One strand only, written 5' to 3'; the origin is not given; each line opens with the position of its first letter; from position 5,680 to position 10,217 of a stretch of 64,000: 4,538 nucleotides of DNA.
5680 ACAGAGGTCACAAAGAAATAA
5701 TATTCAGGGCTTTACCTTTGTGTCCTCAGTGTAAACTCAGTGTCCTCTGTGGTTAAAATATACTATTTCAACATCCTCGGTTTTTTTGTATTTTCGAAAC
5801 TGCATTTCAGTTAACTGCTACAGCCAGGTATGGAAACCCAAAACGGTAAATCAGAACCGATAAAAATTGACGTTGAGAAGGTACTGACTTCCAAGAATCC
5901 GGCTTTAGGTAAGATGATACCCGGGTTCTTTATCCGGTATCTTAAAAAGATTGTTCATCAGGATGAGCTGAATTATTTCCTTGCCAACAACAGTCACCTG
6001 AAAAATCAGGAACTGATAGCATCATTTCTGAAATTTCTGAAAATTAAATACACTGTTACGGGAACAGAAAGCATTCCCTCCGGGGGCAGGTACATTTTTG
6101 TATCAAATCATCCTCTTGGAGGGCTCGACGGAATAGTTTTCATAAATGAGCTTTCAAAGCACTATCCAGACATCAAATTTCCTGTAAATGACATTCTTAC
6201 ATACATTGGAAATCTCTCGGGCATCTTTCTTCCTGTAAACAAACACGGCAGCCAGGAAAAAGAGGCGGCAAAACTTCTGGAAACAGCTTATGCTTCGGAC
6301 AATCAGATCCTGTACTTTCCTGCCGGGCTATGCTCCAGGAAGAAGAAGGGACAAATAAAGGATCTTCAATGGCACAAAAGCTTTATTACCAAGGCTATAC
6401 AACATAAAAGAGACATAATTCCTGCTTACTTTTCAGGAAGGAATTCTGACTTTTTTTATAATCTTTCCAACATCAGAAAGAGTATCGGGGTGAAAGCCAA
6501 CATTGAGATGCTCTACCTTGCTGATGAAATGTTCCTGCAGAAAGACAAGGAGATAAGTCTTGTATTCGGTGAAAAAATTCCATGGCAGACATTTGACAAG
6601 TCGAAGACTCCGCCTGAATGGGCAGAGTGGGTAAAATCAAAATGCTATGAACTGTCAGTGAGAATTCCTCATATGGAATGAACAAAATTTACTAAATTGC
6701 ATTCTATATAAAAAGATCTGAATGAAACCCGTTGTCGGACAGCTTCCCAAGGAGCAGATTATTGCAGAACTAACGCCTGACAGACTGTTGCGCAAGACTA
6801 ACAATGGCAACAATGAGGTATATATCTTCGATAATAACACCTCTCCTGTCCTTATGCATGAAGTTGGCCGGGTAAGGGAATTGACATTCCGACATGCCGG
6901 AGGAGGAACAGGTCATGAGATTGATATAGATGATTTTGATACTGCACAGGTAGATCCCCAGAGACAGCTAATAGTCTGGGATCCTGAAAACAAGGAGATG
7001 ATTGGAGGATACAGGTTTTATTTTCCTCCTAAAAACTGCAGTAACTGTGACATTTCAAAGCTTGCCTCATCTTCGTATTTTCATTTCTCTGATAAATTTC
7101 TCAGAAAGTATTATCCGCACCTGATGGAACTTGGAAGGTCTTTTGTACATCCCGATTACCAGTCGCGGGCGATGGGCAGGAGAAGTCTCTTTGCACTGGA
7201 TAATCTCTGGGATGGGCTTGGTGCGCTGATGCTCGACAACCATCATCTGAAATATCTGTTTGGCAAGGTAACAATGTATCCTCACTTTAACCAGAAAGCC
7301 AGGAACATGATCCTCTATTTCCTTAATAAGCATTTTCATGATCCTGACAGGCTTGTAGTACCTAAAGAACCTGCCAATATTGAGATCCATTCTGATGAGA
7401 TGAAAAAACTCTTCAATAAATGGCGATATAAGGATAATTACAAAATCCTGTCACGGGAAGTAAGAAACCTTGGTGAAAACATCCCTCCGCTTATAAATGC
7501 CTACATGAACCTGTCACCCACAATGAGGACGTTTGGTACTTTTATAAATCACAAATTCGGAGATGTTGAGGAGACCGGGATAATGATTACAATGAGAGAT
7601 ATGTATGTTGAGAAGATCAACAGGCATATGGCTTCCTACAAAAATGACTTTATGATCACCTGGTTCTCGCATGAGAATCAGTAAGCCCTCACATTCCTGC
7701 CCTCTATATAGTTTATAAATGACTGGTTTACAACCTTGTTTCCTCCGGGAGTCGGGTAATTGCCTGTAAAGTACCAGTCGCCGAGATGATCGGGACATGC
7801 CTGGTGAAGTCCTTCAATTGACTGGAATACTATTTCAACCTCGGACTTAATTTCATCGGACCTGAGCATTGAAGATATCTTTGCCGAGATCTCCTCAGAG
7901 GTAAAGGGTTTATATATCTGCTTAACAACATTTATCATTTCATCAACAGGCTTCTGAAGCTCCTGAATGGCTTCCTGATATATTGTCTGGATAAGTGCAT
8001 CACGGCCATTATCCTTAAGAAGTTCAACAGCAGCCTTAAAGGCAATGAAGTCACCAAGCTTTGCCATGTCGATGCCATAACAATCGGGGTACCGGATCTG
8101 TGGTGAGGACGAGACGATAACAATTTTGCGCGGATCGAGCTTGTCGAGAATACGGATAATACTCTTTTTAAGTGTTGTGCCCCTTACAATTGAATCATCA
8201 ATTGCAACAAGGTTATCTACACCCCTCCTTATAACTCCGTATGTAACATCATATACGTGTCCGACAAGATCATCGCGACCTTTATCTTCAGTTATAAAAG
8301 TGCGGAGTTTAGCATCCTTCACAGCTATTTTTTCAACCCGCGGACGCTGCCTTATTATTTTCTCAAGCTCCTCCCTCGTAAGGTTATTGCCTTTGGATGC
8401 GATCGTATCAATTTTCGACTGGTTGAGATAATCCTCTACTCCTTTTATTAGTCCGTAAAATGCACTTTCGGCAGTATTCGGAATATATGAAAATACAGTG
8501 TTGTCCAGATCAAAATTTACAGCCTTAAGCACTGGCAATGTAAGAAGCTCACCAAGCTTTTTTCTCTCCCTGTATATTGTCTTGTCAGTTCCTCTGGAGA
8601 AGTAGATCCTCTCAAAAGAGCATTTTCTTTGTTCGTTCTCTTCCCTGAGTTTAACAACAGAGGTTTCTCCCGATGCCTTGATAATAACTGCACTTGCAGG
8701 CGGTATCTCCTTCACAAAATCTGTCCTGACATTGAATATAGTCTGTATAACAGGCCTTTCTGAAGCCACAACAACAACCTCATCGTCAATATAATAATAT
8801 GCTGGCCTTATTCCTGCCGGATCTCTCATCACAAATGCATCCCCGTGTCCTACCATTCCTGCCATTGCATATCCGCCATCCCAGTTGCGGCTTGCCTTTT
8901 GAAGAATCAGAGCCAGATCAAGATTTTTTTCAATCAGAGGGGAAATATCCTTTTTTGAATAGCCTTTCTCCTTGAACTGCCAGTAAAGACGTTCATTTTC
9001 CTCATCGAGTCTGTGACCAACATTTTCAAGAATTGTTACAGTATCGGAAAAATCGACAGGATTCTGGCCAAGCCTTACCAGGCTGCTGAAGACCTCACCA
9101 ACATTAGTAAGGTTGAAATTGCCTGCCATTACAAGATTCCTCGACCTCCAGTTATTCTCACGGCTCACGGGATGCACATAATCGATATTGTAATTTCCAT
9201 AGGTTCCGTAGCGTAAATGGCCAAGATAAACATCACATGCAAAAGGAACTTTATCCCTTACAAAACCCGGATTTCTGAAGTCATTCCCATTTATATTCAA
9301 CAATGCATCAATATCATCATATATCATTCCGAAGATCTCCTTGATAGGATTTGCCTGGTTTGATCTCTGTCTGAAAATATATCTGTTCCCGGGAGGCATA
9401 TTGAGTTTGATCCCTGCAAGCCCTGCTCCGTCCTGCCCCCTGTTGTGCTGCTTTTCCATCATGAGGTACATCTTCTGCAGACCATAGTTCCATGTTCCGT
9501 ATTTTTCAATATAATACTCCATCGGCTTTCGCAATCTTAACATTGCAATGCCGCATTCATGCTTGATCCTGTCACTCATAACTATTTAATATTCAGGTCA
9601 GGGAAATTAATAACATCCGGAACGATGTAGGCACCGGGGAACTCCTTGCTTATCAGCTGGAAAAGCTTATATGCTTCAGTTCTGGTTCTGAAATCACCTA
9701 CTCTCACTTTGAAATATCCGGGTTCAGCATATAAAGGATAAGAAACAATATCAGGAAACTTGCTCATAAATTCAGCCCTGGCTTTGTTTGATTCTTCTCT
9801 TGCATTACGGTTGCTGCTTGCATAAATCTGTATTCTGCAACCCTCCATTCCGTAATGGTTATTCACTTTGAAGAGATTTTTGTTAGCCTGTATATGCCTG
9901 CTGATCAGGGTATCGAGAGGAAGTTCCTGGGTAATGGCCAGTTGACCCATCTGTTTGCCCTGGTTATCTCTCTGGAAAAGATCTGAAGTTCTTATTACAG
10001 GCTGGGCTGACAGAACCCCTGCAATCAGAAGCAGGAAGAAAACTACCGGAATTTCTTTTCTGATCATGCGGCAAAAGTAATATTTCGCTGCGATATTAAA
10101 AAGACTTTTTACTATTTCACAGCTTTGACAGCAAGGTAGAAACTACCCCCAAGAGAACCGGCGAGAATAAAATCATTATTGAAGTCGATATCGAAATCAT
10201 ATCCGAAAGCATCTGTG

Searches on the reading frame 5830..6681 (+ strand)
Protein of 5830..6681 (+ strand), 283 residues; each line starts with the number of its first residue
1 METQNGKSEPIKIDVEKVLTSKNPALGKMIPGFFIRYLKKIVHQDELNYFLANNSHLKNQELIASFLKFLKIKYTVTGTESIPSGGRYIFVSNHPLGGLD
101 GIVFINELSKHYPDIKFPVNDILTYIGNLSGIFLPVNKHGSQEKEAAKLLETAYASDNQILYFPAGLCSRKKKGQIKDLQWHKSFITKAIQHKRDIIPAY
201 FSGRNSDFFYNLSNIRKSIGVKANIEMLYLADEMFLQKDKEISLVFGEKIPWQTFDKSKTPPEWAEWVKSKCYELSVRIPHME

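Call 76: search_protein_families(library=pfam, proteins=[window:5830-6681:+], max_evalue=0.0001)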
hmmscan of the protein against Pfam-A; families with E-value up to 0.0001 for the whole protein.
window:5830-6681:+ (283 aa): 2 families
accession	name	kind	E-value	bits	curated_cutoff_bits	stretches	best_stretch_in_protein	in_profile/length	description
PF19576.4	Acyltransf_2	-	2.3e-72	243.5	27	1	17-276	1-260/266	Acyltransferase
PF01553.26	Acyltransferase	-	1.4e-09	38.3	23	1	74-201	2-131/132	Acyltransferase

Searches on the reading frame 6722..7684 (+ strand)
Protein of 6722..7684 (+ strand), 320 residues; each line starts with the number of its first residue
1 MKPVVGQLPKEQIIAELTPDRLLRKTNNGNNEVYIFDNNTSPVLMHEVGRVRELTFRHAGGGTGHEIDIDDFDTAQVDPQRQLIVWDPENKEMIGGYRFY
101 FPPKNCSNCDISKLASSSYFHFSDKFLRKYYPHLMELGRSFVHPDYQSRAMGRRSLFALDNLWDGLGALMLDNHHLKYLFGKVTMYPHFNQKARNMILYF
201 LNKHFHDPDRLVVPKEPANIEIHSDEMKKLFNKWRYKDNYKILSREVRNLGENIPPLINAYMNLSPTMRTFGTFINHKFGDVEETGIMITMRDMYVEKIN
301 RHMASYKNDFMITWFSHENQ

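Call 76: search_protein_families(library=pfam, proteins=[window:6722-7684:+], max_evalue=0.0001)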
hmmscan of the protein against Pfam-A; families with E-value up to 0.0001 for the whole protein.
window:6722-7684:+ (320 aa): 1 family
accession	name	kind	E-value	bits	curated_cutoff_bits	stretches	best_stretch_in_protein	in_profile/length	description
PF13444.12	Acetyltransf_5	-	9.3e-15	55.6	22.4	1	52-151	2-96/102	Acetyltransferase (GNAT) domain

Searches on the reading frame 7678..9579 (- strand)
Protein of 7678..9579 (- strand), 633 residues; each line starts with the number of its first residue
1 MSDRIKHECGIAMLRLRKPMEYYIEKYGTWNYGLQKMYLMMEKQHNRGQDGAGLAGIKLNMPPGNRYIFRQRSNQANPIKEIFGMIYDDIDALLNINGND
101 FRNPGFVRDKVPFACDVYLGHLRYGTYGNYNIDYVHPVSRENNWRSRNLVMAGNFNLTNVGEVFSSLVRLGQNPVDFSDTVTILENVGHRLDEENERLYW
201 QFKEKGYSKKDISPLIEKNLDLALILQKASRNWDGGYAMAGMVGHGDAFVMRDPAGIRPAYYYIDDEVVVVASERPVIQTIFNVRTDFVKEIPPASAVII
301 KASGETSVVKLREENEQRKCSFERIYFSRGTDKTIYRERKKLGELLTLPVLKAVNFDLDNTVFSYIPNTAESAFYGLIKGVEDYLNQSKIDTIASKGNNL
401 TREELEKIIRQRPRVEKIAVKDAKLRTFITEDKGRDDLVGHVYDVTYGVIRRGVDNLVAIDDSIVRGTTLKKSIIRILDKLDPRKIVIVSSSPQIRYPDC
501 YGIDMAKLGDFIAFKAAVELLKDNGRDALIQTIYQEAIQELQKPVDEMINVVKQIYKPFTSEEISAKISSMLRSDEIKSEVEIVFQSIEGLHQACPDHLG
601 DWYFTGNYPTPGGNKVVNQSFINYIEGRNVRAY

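Call 76: search_protein_families(library=pfam, proteins=[window:7678-9579:-], max_evalue=0.0001)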
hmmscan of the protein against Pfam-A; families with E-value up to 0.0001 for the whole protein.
window:7678-9579:- (633 aa): 2 families
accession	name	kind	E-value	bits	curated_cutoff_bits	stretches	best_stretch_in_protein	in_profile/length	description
PF13537.11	GATase_7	-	3.7e-05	24.2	25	0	226-278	67-121/123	Glutamine amidotransferase domain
PF13522.11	GATase_6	-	6.8e-05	23.3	27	0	246-274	102-130/130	Glutamine amidotransferase domain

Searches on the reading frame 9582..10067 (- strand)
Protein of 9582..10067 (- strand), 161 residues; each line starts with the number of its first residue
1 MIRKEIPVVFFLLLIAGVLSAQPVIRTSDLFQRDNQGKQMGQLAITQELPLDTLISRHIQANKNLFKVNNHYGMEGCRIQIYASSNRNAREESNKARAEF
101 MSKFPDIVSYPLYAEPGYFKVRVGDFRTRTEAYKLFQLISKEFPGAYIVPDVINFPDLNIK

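Call 76: search_protein_families(library=pfam, proteins=[window:9582-10067:-], max_evalue=0.0001)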
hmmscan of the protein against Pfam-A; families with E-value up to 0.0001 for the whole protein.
window:9582-10067:- (161 aa): 1 family
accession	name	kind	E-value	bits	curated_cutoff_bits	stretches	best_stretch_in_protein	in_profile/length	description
PF05036.18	SPOR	-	3.9e-05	24.3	21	1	78-149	6-75/76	SPOR domain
